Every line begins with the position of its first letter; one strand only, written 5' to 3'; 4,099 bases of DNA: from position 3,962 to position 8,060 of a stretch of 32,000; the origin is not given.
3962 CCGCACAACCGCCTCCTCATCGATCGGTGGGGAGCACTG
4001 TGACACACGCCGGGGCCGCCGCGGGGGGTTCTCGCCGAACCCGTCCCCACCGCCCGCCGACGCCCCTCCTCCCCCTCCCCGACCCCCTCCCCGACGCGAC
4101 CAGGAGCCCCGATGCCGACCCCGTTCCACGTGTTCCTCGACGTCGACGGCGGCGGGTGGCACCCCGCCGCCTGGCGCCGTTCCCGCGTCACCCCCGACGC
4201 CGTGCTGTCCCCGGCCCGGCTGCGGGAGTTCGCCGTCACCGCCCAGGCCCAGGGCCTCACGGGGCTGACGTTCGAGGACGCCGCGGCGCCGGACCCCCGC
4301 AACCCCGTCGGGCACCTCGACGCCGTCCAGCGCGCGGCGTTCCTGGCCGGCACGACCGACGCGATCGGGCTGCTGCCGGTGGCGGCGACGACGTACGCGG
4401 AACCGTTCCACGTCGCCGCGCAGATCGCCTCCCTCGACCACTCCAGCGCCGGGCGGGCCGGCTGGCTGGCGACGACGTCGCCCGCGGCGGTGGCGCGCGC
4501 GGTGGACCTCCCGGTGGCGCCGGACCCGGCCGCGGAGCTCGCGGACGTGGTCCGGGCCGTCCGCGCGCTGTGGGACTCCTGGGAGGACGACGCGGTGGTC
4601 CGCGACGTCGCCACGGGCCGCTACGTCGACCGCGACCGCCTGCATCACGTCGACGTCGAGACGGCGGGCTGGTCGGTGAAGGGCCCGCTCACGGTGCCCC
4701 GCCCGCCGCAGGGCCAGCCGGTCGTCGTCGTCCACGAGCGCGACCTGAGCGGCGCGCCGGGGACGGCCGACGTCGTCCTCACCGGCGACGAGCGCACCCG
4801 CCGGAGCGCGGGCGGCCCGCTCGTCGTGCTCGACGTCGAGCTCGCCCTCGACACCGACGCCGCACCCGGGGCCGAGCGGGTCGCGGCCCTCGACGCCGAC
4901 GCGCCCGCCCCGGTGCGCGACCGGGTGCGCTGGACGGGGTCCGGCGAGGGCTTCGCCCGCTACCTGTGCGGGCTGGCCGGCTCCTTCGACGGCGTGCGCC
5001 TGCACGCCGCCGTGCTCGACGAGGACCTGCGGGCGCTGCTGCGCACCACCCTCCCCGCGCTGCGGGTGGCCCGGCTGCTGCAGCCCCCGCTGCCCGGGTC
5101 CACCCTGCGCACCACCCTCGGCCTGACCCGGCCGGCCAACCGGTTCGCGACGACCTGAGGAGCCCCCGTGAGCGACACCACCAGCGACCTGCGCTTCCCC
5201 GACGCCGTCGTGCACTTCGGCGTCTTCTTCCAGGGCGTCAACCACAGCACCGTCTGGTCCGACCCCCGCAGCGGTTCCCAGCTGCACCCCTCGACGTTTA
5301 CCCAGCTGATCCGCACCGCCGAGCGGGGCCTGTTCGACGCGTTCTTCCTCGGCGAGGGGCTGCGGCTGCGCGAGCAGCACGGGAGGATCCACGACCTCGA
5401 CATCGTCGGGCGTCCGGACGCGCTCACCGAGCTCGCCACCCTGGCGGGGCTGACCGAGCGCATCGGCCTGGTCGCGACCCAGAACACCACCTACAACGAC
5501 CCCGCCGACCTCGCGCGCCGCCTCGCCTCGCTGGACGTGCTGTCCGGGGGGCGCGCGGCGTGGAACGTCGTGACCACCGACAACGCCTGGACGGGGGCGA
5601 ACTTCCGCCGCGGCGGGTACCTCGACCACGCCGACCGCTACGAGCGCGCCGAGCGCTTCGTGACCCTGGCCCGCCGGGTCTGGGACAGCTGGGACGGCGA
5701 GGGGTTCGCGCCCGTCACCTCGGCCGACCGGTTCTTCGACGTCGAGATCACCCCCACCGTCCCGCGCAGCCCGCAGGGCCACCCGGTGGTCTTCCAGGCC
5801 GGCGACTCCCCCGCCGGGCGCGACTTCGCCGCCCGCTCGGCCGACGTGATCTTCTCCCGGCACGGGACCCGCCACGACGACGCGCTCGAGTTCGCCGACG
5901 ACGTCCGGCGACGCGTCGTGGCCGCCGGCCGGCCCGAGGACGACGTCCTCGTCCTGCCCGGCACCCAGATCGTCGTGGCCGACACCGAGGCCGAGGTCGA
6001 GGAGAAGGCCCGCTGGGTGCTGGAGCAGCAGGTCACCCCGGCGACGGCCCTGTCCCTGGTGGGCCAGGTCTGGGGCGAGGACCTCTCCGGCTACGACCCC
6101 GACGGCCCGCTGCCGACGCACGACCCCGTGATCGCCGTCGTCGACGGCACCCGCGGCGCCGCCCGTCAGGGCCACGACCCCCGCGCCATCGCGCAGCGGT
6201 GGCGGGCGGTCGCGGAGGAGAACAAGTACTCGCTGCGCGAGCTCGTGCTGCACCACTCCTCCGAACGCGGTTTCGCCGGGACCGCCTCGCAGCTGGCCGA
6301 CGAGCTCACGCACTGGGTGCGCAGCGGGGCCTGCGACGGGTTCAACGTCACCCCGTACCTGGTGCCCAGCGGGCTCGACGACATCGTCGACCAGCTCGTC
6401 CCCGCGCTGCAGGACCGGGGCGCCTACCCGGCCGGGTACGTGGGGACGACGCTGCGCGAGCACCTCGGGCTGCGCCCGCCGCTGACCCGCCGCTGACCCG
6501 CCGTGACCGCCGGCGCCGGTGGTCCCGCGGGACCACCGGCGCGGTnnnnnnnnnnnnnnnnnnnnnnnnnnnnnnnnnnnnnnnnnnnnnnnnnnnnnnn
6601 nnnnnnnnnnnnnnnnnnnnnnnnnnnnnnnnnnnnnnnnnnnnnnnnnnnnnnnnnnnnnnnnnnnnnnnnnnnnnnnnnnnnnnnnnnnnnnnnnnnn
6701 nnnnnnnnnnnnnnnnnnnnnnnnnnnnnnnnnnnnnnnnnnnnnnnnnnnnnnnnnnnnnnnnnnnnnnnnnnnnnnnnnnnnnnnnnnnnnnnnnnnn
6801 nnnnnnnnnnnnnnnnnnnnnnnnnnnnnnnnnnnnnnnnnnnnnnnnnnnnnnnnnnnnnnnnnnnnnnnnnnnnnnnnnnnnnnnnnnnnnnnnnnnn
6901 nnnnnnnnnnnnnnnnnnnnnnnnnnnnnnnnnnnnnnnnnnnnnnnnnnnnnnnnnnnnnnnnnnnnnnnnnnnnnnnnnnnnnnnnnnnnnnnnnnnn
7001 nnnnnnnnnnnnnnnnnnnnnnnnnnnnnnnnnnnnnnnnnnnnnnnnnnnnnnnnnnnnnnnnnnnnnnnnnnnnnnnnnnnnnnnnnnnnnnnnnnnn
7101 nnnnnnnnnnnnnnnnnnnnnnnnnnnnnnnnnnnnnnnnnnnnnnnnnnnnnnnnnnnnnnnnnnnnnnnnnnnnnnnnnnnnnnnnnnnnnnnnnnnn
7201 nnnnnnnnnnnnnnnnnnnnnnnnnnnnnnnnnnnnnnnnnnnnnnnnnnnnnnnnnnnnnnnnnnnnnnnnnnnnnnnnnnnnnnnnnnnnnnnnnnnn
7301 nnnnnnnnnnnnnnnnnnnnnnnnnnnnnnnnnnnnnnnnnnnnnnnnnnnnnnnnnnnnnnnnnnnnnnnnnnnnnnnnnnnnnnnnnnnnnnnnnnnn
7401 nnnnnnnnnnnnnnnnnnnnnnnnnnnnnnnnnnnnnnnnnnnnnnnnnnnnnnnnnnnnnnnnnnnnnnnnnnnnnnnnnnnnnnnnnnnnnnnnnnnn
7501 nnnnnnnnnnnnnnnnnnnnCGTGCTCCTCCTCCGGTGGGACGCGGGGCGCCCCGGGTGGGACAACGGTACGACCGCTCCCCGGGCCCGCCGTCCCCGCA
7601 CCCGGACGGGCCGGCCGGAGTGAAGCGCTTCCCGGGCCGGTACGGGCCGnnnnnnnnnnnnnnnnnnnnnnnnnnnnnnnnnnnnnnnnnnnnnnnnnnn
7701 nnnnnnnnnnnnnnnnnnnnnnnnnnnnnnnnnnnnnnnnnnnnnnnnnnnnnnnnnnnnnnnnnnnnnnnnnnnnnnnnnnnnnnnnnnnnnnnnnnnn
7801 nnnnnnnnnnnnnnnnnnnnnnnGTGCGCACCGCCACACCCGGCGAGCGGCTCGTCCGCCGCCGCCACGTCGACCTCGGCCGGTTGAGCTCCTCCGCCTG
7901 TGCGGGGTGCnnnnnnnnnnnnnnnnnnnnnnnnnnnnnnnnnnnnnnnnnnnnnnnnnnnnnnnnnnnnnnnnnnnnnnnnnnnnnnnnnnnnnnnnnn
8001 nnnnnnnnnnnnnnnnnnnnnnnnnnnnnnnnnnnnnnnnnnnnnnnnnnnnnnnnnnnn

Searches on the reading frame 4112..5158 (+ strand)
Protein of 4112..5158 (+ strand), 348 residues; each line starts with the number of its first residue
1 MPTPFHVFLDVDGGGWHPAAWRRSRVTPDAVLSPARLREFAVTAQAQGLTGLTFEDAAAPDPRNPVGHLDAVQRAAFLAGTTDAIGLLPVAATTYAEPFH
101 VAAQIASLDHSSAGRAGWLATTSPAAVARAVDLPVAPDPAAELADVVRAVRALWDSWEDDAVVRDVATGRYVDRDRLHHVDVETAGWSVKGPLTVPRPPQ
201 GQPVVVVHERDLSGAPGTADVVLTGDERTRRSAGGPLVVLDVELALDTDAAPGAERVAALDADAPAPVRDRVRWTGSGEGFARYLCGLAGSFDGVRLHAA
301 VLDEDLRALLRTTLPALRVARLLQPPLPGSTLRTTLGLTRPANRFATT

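Call 9: search_protein_families(library=pfam, proteins=[window:4112-5158:+])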
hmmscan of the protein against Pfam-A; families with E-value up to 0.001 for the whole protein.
window:4112-5158:+ (348 aa): 1 family
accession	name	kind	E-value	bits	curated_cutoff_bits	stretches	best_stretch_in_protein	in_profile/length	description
PF00296.26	Bac_luciferase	-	9e-15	55.3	27.9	1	26-206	19-170/314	Luciferase-like monooxygenase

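Call 11: search_protein_families(library=ncbifam, proteins=[window:4112-5158:+])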
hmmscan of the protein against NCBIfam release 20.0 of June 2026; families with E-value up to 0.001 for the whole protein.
window:4112-5158:+ (348 aa): 4 families
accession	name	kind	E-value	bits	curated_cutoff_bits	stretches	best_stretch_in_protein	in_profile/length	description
TIGR03860.1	FMN_nitrolo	subfamily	3.1e-42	144.9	279.7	1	8-206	4-212/422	NtaA/DmoA family FMN-dependent monooxygenase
TIGR03560.1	F420_Rv1855c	subfamily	0.00021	21.2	231.4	1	36-116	14-98/227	TIGR03560 family F420-dependent LLM class oxidoreductase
TIGR03619.1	F420_Rv2161c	subfamily_domain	0.00029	20.5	166.9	1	40-115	3-91/247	TIGR03619 family F420-dependent LLM class oxidoreductase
TIGR03571.1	lucif_BA3436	subfamily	0.00052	19.4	303.9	1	38-115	34-114/304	TIGR03571 family LLM class oxidoreductase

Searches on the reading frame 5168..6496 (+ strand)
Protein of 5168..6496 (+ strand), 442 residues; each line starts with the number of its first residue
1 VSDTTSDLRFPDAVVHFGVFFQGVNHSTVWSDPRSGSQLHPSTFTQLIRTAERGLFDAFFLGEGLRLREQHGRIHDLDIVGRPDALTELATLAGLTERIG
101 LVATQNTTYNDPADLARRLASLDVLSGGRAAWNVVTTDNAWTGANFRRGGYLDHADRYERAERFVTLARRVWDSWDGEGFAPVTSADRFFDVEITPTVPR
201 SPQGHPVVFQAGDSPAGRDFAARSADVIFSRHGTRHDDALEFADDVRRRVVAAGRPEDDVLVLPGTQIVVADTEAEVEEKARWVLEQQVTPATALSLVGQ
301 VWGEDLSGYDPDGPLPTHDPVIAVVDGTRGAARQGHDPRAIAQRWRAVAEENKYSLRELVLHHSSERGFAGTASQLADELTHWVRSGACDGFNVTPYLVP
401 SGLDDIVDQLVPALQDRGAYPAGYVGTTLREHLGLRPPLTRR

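Call 9: search_protein_families(library=pfam, proteins=[window:5168-6496:+])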
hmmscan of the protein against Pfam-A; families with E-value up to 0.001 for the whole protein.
window:5168-6496:+ (442 aa): 1 family
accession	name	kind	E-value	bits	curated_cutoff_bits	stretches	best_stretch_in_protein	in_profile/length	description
PF00296.26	Bac_luciferase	-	1.1e-39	137.1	27.9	1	17-388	3-312/314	Luciferase-like monooxygenase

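Call 11: search_protein_families(library=ncbifam, proteins=[window:5168-6496:+])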
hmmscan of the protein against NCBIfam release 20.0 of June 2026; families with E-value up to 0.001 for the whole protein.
window:5168-6496:+ (442 aa): 9 families
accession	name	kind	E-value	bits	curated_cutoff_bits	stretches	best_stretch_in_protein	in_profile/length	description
TIGR03860.1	FMN_nitrolo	subfamily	2.3e-106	356.1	279.7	1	20-432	4-422/422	NtaA/DmoA family FMN-dependent monooxygenase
TIGR04021.1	LLM_DMSO2_sfnG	equivalog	4.6e-21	75.6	382.95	1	87-289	65-257/350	dimethylsulfone monooxygenase SfnG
TIGR03619.1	F420_Rv2161c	subfamily_domain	1.2e-15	57.8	166.9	1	49-282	5-234/247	TIGR03619 family F420-dependent LLM class oxidoreductase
TIGR03612.1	RutA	equivalog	9.7e-15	54.9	498.3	1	65-300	49-273/355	pyrimidine utilization protein A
TIGR03565.1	alk_sulf_monoox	equivalog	6e-14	51.8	518.2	1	88-281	58-240/346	FMNH2-dependent alkanesulfonate monooxygenase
NF001939.1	PRK00719.1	subfamily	1.4e-13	50.4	510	1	89-282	59-241/373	alkanesulfonate monooxygenase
TIGR03560.1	F420_Rv1855c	subfamily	1.6e-11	44.4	231.4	1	40-260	11-222/227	TIGR03560 family F420-dependent LLM class oxidoreductase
TIGR03621.1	F420_MSMEG_2516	subfamily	1.4e-05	24.3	213.15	1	82-295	39-248/295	TIGR03621 family F420-dependent LLM class oxidoreductase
TIGR03571.1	lucif_BA3436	subfamily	9.4e-05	21.8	303.9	1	80-175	64-156/304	TIGR03571 family LLM class oxidoreductase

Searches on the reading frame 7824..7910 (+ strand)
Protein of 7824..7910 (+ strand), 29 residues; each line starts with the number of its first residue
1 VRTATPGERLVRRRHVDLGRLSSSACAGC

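Call 40: search_protein_families(library=ncbifam, proteins=[window:7824-7910:+], max_evalue=1)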
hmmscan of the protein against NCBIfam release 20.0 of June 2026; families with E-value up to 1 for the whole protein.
seq(29 aa): 2 families
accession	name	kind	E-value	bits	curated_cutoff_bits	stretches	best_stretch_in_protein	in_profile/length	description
NF042934.1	cis_reg_atten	domain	1.9e-06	27.4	27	1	9-26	2-19/19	putative leader peptide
NF042936.1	leader_Ms4527A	exception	0.00096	18.7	45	1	10-26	3-19/21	Ms4527A family Cys-rich leader peptide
